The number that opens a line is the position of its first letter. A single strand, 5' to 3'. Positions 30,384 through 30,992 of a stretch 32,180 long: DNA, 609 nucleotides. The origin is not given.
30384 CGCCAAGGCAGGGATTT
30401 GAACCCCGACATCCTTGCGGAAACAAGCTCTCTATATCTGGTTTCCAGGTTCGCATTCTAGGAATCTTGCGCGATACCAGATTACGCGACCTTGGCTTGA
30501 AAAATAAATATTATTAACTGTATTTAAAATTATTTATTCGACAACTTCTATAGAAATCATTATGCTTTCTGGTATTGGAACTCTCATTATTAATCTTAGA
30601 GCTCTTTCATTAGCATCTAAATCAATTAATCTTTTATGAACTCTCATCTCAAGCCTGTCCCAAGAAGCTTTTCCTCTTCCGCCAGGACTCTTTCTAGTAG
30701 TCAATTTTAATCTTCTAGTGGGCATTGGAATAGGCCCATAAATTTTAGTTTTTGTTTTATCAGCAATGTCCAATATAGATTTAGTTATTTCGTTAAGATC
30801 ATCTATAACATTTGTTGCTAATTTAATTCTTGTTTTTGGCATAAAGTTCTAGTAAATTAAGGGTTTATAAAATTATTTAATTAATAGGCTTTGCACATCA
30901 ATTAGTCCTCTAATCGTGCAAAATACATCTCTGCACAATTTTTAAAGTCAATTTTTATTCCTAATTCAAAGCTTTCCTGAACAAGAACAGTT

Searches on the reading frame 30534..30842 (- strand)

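Call 59: search_protein_families(library=pfam, proteins=[window:30534-30842:-], max_evalue=0.01)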
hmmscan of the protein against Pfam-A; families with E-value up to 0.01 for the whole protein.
window:30534-30842:- (102 aa): 1 family
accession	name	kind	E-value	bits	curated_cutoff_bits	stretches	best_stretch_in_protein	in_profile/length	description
PF00338.27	Ribosomal_S10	-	2.7e-22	79.3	21.2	1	5-98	1-97/98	Ribosomal protein S10p/S20e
